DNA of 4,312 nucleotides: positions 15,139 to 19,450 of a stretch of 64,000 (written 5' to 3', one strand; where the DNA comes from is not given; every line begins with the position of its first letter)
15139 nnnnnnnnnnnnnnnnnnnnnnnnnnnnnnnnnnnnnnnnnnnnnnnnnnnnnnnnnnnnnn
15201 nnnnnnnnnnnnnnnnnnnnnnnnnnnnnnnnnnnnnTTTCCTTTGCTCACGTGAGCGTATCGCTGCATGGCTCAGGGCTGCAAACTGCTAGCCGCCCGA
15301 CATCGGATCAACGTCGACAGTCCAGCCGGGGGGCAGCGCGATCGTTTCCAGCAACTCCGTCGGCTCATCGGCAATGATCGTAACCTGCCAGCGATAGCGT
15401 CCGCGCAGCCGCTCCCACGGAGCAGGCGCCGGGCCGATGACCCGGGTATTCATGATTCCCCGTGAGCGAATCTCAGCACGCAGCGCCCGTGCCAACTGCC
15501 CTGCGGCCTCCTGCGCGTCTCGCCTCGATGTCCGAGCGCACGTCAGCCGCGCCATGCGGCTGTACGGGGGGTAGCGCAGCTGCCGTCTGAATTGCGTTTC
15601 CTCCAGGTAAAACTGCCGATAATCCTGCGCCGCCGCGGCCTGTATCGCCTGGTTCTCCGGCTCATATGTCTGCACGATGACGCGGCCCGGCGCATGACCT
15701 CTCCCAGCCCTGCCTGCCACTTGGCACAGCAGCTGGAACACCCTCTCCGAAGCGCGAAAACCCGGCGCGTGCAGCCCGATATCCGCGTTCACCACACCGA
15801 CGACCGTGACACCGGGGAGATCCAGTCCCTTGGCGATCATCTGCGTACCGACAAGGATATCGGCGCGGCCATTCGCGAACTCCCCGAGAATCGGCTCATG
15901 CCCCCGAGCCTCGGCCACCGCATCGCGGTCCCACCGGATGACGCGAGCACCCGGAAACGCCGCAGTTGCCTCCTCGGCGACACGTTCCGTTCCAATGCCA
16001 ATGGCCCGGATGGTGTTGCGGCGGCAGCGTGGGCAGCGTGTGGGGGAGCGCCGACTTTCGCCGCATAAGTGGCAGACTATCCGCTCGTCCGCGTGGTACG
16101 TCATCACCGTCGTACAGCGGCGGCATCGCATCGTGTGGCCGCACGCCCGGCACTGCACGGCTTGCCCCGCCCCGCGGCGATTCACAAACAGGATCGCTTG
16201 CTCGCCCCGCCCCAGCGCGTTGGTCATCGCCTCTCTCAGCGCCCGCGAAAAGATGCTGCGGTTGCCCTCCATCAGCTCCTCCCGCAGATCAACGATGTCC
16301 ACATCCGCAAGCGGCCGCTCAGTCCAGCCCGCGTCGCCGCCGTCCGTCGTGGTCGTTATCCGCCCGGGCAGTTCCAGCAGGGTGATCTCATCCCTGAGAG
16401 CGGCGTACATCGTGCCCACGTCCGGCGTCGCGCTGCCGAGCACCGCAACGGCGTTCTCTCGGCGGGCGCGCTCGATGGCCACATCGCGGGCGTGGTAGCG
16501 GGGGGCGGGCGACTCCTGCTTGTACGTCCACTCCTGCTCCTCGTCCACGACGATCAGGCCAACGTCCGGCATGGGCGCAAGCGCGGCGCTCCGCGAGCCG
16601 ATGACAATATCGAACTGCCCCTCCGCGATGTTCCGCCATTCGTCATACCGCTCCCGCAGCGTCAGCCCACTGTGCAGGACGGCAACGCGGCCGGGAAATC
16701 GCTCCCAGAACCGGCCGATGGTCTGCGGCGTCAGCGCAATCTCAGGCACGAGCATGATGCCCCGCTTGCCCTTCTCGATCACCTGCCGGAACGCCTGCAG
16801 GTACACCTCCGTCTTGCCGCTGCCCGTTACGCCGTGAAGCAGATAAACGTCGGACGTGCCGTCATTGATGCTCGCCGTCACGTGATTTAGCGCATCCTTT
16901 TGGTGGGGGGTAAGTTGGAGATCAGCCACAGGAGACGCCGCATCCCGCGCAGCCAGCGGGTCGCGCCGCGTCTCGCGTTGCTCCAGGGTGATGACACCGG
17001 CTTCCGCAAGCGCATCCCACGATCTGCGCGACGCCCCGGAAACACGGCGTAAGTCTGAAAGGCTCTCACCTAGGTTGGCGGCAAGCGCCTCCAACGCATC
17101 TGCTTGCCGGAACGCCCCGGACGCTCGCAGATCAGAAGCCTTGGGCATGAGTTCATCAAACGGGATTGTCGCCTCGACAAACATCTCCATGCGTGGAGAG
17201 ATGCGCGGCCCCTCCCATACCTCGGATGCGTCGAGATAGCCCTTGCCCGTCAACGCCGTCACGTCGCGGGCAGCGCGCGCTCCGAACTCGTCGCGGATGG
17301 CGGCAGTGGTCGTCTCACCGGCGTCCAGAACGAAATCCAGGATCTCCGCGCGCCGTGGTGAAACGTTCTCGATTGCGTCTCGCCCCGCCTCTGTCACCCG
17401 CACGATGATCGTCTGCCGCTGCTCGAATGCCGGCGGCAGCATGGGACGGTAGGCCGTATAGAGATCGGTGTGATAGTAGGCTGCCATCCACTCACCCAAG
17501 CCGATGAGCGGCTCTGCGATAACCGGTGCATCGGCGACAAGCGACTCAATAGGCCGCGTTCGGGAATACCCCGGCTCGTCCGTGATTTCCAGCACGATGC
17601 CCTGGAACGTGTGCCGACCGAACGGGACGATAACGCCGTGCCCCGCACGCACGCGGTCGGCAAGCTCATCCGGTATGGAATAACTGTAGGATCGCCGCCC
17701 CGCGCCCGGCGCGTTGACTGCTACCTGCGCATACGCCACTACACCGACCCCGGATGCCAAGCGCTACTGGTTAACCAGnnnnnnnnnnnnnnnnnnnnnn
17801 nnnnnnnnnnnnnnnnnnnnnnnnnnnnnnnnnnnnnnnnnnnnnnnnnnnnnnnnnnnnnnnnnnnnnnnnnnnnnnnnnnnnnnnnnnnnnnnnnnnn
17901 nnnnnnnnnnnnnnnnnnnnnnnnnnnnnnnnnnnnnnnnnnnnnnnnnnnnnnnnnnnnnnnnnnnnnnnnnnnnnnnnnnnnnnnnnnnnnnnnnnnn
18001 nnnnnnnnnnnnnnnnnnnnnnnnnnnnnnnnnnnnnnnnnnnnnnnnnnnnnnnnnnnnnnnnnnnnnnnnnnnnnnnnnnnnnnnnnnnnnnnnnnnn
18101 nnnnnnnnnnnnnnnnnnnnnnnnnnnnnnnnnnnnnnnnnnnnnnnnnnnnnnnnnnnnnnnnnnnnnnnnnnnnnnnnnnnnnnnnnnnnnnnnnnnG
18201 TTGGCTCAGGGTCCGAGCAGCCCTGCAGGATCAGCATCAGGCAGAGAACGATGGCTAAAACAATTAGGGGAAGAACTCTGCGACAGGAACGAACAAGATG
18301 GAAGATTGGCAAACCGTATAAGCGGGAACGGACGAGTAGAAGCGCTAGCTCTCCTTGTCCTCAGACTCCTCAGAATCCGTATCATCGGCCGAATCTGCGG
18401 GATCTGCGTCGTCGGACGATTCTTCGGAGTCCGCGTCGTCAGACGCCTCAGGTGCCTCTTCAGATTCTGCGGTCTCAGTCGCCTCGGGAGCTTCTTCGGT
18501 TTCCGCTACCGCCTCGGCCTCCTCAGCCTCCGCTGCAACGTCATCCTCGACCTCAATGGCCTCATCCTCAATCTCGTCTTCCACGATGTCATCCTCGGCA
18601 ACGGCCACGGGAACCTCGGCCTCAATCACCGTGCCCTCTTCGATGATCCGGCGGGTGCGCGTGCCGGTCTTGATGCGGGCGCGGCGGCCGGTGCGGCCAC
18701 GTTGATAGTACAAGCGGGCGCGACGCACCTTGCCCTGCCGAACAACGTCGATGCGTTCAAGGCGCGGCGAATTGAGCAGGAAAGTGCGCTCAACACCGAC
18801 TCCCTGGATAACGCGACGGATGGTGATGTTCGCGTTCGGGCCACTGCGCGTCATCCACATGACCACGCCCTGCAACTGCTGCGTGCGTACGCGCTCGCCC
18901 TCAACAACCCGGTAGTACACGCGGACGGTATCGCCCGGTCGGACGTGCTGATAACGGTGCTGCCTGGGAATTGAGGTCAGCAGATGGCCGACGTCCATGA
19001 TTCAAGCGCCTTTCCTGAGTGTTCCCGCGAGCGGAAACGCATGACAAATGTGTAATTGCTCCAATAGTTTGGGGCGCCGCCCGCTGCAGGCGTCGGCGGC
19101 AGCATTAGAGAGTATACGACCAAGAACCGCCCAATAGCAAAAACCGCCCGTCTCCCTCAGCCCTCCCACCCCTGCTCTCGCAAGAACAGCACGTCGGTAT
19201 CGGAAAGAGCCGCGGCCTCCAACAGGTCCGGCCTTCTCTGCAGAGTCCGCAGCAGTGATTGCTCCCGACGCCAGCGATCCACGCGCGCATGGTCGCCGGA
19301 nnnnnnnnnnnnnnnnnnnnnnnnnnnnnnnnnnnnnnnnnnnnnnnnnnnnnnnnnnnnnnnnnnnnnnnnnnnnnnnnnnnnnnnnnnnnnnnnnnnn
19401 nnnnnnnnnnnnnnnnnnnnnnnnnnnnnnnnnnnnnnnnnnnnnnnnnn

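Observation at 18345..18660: Ribosomal protein L19 with a ~100-aa poly-acidic C-terminal extension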

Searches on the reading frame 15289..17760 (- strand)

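Call 3: search_protein_families(library=pfam, proteins=[window:15289-17760:-])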
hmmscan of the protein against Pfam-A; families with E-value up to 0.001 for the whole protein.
window:15289-17760:- (823 aa): 6 families
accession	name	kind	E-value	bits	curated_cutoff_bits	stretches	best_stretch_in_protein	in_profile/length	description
PF17764.6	PriA_3primeBD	-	5.8e-22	77.8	22.7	1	12-109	1-96/96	3'DNA-binding domain (3'BD)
PF00270.35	DEAD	-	1.9e-15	57.4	26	1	284-447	1-161/167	DEAD/DEAH box helicase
PF18074.6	PriA_C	-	2.9e-14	54.1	26.9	1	732-808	1-74/95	Primosomal protein N C-terminal domain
PF04851.21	ResIII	-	7.5e-12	45.9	22.5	1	281-408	2-134/164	Type III restriction enzyme, res subunit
PF00271.37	Helicase_C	-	1.9e-09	38.2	23.5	1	622-687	55-108/110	Helicase conserved C-terminal domain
PF18319.7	Zn_ribbon_PriA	-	0.00028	21.2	26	1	546-571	1-27/27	PriA DNA helicase Cys-rich region (CRR) domain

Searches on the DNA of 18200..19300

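Call 39: search_rna_families(source=window, start=18200, end=19300, threshold=evalue, max_evalue=1)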
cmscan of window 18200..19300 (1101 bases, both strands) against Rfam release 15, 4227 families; matches with E-value up to 1: 1.
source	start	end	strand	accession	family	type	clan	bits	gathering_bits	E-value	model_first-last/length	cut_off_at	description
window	18390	18468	+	RF00687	mir-136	Gene; miRNA;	-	19.9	64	0.67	1-82/82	no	mir-136 microRNA precursor family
